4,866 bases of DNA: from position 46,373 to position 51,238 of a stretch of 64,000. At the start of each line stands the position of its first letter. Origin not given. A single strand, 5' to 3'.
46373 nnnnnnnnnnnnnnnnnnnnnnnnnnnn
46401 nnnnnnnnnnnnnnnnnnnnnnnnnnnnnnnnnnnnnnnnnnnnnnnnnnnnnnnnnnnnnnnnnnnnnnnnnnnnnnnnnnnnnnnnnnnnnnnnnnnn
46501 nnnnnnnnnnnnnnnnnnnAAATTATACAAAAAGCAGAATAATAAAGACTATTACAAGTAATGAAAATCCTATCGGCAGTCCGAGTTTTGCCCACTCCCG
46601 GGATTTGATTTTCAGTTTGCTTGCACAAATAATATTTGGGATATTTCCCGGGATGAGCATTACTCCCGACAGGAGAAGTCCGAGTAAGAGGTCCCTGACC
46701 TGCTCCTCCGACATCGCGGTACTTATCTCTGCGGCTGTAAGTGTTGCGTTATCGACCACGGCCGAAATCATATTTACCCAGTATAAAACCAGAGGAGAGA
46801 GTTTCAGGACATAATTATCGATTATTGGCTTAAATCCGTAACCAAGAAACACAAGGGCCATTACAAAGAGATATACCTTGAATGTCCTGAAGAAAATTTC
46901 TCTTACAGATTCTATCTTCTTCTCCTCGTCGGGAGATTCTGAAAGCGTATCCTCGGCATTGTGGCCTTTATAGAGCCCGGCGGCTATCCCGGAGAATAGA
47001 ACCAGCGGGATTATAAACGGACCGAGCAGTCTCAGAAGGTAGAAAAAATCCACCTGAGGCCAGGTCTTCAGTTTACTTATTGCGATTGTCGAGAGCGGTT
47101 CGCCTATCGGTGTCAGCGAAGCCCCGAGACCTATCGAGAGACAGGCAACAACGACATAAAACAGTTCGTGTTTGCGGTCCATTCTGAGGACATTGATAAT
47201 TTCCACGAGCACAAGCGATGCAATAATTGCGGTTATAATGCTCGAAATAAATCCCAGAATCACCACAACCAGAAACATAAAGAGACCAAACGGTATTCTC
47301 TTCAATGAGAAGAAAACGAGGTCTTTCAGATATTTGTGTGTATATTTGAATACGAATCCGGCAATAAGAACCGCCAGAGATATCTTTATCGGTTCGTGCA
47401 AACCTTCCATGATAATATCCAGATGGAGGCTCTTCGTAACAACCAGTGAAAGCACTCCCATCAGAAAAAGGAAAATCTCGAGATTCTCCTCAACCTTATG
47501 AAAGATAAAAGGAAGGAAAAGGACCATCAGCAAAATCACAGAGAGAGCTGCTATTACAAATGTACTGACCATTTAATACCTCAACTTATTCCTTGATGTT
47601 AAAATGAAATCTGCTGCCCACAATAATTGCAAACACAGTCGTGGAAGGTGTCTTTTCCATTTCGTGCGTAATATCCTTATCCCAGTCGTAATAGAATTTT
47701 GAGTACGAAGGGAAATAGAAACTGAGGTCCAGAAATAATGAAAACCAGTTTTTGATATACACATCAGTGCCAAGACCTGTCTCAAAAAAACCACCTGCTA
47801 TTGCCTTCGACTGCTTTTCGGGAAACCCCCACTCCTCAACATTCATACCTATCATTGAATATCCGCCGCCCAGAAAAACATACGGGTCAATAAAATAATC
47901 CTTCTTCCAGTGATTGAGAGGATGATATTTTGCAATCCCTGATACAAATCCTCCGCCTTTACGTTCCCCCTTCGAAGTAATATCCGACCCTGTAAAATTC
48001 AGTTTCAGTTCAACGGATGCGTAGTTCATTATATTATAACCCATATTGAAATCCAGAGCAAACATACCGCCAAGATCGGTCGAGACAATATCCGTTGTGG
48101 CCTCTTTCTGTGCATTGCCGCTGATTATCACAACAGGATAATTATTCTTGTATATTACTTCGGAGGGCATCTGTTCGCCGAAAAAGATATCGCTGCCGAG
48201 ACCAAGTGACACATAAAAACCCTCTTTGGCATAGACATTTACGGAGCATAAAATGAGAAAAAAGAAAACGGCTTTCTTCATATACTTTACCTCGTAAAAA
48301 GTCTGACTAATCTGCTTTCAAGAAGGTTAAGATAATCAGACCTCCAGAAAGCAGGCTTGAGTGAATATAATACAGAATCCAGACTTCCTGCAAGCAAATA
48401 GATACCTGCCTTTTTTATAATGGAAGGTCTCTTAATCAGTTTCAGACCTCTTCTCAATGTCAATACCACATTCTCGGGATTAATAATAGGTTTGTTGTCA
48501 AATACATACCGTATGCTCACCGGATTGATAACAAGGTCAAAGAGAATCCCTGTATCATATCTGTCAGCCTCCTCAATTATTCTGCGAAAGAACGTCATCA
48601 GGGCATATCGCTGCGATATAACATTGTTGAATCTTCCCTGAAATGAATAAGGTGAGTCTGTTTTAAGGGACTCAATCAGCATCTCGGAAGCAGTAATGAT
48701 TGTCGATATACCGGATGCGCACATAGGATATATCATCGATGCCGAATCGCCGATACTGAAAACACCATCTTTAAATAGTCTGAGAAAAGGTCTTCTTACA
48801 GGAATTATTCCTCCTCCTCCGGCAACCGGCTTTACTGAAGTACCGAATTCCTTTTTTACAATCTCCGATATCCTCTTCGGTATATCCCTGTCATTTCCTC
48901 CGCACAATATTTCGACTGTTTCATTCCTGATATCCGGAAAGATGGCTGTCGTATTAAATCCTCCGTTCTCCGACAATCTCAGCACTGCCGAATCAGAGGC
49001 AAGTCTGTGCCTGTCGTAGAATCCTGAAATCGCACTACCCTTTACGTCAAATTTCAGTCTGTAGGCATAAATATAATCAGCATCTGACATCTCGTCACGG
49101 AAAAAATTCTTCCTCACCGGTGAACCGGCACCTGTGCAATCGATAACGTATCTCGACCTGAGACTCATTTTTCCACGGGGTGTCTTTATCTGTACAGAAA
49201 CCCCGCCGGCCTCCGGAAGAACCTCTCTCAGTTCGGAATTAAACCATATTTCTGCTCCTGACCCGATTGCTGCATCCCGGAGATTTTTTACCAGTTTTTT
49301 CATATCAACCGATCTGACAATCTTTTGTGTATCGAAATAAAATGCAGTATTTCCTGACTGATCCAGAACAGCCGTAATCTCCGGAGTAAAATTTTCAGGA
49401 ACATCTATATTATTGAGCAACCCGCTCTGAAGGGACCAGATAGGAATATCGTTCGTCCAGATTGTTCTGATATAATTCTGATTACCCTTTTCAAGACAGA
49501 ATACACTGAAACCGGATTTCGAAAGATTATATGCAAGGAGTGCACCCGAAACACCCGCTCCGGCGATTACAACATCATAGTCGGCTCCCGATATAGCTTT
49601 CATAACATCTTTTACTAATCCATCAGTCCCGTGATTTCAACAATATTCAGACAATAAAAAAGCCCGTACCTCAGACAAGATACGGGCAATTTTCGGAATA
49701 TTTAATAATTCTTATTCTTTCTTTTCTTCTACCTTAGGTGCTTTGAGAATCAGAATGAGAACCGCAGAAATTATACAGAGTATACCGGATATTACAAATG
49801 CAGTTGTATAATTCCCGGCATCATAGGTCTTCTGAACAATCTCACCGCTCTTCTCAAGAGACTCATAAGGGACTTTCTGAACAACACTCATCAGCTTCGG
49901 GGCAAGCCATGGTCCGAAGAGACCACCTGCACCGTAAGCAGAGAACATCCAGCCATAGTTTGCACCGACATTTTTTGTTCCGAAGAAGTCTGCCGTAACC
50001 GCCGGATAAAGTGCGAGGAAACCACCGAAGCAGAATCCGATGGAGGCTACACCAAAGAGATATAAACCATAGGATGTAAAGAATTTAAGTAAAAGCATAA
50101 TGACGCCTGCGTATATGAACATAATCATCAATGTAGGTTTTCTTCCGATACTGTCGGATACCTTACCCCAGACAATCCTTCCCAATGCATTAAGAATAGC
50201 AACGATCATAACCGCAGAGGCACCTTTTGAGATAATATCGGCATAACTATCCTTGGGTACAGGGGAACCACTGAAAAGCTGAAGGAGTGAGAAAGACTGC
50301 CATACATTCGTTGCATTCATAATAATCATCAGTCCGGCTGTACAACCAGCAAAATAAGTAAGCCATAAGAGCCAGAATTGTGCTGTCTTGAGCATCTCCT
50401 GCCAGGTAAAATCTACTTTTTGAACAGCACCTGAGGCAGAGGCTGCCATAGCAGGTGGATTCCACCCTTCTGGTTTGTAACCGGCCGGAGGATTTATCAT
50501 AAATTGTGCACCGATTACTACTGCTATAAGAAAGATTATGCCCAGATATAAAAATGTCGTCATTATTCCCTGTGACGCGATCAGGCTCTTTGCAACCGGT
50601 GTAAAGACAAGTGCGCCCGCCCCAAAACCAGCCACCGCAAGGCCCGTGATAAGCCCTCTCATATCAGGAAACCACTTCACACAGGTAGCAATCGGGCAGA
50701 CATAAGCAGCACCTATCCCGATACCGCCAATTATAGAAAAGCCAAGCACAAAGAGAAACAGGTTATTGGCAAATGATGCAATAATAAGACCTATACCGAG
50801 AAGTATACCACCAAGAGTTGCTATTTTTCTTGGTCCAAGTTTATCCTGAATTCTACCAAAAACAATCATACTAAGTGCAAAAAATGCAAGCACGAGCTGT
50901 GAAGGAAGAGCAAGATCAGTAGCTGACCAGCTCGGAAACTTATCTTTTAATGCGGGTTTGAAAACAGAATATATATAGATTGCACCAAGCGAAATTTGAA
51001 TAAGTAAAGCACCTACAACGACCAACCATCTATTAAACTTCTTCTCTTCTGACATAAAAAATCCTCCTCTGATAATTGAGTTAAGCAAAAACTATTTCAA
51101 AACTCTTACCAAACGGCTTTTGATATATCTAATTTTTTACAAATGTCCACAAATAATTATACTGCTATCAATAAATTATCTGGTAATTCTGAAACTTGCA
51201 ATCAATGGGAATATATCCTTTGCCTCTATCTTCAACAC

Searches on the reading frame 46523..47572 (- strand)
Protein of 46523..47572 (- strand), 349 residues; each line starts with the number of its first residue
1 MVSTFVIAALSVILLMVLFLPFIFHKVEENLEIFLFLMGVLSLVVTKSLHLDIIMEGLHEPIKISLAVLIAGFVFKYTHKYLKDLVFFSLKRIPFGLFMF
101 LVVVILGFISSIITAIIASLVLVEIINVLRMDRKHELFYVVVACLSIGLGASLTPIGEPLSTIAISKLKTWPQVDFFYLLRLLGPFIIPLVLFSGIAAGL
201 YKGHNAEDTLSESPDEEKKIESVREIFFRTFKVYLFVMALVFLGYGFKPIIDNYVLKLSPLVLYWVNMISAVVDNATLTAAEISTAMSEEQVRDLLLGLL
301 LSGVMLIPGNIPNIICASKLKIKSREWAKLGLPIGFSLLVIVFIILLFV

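Call 82: search_protein_families(library=pfam, proteins=[window:46523-47572:-], max_evalue=0.0001)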
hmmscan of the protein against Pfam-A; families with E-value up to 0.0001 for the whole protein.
window:46523-47572:- (349 aa): 1 family
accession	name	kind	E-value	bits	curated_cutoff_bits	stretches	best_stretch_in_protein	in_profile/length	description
PF07854.18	DUF1646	-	4.5e-113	378.6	21.4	1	7-348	1-346/347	Protein of unknown function (DUF1646)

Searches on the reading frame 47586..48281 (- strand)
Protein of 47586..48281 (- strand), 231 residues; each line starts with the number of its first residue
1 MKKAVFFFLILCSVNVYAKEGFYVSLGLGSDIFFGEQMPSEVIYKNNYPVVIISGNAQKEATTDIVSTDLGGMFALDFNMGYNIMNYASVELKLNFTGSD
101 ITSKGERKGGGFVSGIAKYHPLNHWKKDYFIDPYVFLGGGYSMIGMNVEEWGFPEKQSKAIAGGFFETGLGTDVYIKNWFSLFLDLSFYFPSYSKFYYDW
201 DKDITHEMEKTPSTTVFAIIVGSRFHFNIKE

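Call 82: search_protein_families(library=pfam, proteins=[window:47586-48281:-], max_evalue=0.0001)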
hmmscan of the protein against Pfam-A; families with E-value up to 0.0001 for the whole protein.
window:47586-48281:- (231 aa): 1 family
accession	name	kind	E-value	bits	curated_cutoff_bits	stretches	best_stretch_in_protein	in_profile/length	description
PF13505.12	OMP_b-brl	-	1.3e-05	25.9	28.7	1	5-225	2-175/175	Outer membrane protein beta-barrel domain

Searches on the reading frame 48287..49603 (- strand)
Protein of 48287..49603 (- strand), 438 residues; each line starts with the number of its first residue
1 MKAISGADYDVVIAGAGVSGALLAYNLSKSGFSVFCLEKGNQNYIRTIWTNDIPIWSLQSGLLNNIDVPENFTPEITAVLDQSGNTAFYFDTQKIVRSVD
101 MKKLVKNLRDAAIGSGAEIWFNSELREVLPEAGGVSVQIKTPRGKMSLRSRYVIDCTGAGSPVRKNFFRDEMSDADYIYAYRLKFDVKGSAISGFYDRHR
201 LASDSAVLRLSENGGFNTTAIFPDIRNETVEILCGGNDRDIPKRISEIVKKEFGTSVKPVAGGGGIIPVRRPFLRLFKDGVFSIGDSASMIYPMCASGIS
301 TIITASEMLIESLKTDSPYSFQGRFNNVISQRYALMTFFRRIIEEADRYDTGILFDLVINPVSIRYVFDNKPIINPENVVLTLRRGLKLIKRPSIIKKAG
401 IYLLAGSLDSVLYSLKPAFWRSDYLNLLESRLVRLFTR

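Call 83: search_protein_families(library=pfam, proteins=[window:48287-49603:-], max_evalue=0.0001)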
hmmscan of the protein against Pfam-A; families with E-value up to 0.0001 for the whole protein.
window:48287-49603:- (438 aa): 4 families
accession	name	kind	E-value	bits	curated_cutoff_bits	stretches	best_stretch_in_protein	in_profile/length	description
PF01494.25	FAD_binding_3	-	6.3e-14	52.4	22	1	8-303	1-308/349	FAD binding domain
PF01266.30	DAO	-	1.8e-12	47.9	27.9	2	99-167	146-213/353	FAD dependent oxidoreductase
PF05834.18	Lycopene_cycl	-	3.3e-08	33.4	23.4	1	10-163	1-145/380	Lycopene cyclase protein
PF12831.13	FAD_oxidored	-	5.1e-06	26.5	27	1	10-161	1-148/416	FAD dependent oxidoreductase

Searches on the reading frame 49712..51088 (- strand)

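Call 83: search_protein_families(library=pfam, proteins=[window:49712-51088:-], max_evalue=0.0001)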
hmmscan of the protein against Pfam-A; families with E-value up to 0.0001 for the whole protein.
window:49712-51088:- (458 aa): 2 families
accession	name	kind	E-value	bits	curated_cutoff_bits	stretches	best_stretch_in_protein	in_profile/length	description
PF07690.21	MFS_1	-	3.3e-41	141.8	33.4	2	33-257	8-225/347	Major Facilitator Superfamily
PF23262.1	NFD4_C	-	3.8e-08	33.8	27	1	230-450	11-207/215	NFD4, C-terminal domain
